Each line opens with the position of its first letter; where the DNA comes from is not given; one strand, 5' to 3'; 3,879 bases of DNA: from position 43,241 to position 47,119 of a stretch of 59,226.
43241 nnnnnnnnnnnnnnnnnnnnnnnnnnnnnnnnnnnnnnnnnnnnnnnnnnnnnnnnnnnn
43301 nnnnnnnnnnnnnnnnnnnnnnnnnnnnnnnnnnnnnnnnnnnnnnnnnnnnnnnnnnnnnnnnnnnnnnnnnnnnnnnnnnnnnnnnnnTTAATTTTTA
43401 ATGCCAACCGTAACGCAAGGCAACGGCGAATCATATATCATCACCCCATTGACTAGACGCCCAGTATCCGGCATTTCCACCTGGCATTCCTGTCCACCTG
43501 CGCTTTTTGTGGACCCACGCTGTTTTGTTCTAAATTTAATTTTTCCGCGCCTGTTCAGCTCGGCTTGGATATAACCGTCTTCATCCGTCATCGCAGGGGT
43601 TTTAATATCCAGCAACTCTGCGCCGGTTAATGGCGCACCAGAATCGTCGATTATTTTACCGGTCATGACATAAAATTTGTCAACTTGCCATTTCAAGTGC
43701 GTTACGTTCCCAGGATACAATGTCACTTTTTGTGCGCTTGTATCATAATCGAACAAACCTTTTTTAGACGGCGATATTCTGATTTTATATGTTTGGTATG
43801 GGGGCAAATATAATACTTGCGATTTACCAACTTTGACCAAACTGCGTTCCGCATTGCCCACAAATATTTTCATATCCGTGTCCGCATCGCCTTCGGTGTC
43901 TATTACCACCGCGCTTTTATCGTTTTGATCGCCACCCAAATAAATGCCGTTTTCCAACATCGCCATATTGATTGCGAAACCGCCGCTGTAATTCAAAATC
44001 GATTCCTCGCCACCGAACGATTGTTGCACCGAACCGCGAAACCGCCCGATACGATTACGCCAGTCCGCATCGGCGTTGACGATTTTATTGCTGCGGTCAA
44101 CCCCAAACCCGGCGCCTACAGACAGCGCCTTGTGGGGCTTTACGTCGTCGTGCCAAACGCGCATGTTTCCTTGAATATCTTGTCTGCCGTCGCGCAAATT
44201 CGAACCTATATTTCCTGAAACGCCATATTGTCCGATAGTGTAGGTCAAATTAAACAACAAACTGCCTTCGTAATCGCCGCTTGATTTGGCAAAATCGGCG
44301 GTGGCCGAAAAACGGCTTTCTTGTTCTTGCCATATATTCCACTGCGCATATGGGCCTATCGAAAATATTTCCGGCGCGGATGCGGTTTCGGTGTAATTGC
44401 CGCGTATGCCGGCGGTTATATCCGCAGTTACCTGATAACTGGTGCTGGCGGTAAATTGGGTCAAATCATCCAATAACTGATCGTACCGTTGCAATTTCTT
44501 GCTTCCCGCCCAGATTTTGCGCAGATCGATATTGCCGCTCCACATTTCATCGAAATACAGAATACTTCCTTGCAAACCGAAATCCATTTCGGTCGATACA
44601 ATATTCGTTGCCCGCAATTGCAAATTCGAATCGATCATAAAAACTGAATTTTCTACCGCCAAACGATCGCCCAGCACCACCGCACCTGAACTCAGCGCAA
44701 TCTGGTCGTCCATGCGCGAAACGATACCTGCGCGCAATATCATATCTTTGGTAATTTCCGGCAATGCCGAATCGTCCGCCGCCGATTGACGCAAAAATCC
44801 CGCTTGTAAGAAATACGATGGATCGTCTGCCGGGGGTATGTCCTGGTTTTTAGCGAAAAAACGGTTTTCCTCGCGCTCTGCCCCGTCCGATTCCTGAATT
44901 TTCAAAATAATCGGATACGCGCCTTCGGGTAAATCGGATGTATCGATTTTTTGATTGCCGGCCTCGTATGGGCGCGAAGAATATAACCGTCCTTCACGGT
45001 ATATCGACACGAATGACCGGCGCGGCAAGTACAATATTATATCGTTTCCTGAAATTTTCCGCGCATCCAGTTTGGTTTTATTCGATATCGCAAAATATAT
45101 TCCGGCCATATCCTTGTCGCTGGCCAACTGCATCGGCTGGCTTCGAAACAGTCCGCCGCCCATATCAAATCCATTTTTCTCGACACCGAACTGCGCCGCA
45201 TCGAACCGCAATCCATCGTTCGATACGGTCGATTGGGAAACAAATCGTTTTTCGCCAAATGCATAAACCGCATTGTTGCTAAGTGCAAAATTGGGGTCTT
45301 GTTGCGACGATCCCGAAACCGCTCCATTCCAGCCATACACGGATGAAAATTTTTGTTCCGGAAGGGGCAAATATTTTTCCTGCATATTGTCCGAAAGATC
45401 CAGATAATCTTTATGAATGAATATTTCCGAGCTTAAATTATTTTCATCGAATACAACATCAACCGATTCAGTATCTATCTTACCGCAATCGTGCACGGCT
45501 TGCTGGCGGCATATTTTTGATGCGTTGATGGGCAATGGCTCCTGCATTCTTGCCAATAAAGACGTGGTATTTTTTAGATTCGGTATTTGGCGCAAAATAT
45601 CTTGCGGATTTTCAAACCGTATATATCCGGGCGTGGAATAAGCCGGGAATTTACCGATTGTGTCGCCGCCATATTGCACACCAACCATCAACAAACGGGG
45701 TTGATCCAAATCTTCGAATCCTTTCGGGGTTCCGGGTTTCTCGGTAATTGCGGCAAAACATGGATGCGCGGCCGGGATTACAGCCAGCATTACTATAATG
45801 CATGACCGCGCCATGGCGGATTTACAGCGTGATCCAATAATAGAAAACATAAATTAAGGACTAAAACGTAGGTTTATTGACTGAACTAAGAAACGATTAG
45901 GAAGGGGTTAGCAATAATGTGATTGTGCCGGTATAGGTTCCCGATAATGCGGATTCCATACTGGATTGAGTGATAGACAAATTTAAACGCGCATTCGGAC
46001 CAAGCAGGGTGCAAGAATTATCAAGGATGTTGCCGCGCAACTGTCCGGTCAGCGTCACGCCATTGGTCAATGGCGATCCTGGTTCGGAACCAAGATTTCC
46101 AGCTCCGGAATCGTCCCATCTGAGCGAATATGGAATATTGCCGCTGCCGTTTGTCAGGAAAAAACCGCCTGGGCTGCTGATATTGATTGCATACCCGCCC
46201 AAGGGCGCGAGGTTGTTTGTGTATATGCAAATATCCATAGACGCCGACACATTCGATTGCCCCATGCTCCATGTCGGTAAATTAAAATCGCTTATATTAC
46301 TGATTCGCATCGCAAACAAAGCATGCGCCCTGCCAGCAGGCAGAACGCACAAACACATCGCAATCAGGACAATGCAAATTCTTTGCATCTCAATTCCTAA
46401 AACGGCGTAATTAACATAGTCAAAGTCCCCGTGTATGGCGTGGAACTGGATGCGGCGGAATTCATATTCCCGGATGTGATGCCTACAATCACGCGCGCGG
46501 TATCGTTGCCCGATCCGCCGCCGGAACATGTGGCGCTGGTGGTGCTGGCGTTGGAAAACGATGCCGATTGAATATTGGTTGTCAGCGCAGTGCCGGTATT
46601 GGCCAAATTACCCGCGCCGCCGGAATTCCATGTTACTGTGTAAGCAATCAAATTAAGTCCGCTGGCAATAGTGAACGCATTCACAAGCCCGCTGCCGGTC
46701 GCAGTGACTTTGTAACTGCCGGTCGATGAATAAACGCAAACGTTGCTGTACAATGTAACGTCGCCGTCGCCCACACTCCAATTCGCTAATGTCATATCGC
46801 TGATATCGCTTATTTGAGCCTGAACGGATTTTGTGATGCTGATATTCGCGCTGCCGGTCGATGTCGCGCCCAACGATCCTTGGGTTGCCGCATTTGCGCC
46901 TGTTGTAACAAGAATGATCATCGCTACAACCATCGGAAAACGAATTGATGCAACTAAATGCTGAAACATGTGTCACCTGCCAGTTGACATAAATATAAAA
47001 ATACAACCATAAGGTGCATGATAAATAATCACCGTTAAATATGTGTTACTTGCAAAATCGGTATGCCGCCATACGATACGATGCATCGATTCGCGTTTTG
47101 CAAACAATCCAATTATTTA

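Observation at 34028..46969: Candidate new surface-assembly system: non-RTX T1SS operon interlocked with an alternate chaperone-usher pilus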

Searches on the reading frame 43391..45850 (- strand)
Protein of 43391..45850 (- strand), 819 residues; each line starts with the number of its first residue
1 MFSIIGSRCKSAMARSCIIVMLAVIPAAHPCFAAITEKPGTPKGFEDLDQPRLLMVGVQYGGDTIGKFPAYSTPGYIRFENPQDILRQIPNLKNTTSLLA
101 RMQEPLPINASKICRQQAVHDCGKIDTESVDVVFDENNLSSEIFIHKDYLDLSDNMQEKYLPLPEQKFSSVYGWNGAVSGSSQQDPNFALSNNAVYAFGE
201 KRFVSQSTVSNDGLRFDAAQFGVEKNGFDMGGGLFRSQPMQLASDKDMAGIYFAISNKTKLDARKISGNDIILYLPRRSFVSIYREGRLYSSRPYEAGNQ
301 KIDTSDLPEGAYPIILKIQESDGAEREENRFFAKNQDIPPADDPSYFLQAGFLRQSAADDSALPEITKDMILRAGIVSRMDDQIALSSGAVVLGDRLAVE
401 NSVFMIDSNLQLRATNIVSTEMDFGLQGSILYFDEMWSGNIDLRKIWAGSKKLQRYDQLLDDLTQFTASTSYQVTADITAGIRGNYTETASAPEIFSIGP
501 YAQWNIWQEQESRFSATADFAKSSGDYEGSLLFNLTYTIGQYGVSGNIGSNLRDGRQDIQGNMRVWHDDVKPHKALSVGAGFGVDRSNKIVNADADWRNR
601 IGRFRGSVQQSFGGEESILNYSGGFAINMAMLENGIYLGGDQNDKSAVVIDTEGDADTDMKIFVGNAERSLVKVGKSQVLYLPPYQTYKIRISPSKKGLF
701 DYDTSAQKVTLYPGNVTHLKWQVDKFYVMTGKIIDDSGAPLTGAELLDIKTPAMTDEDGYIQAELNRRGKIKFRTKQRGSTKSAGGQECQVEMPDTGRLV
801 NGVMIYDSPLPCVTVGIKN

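Call 3: search_protein_families(library=pfam, proteins=[window:43391-45850:-], max_evalue=0.01)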
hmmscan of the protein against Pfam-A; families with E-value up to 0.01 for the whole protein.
window:43391-45850:- (819 aa): 3 families
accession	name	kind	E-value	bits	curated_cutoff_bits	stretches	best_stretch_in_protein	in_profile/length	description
PF16967.11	TcfC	-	2.4e-16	59.5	29.4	1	270-334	4-68/68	E-set like domain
PF15976.11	CooC_C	-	5.9e-09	36.3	29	1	711-772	1-62/93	CS1-pili formation C-terminal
PF00577.26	Usher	-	2.5e-05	23.7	27.1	1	530-716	365-544/549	Outer membrane usher protein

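Call 5: search_protein_families(library=ncbifam, proteins=[window:43391-45850:-], max_evalue=0.01)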
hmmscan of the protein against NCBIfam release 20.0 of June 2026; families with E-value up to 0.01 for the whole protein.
window:43391-45850:- (819 aa): 1 family
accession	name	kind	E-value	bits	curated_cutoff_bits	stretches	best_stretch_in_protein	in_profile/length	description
NF011838.0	PRK15310.1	equivalog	6.8e-26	90.5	1428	3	41-205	24-197/895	fimbrial outer membrane usher protein TcfC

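Call 47: search_solved_structures(query=window:43391-45850:-, max_evalue=0.01)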
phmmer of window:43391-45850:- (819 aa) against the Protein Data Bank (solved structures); distinct sequences matched with E-value up to 0.01: 0.

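Call 56: find_related_loci(query=window:43391-45850:-, collection=metagenome_contigs, flank=10000)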
Query window:43391-45850:- (819 aa) in metagenome_contigs; peptide patterns used: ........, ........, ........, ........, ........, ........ (x = any residue, [..] = any of these).
63 stretches matched a pattern, but none encodes a relative of the query by tblastn (E <= 1e-3).

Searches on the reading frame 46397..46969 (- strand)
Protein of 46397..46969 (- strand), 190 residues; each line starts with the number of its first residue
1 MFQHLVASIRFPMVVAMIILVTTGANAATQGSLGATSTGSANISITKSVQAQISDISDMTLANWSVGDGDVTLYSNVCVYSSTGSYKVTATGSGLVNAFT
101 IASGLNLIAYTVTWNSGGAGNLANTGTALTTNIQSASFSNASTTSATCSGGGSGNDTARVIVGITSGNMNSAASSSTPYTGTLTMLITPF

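Call 3: search_protein_families(library=pfam, proteins=[window:46397-46969:-], max_evalue=0.01)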
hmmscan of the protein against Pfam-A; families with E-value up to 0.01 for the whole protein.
window:46397-46969:- (190 aa): 1 family
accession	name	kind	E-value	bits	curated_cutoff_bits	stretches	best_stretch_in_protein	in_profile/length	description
PF18911.6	PKD_4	-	0.004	17.6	27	0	35-91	10-67/85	PKD domain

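Call 5: search_protein_families(library=ncbifam, proteins=[window:46397-46969:-], max_evalue=0.01)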
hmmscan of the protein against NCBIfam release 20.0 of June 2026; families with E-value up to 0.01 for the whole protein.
window:46397-46969:- (190 aa): 0 families

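Call 46: search_solved_structures(query=window:46397-46969:-, max_evalue=10, show_alignments=1)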
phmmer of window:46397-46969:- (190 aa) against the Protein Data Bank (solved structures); distinct sequences matched with E-value up to 10: 1.
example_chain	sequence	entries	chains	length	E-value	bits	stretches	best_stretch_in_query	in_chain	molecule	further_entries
6quy_W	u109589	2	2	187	0.44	13.8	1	5-84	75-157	CKK domain protein | Predicted protein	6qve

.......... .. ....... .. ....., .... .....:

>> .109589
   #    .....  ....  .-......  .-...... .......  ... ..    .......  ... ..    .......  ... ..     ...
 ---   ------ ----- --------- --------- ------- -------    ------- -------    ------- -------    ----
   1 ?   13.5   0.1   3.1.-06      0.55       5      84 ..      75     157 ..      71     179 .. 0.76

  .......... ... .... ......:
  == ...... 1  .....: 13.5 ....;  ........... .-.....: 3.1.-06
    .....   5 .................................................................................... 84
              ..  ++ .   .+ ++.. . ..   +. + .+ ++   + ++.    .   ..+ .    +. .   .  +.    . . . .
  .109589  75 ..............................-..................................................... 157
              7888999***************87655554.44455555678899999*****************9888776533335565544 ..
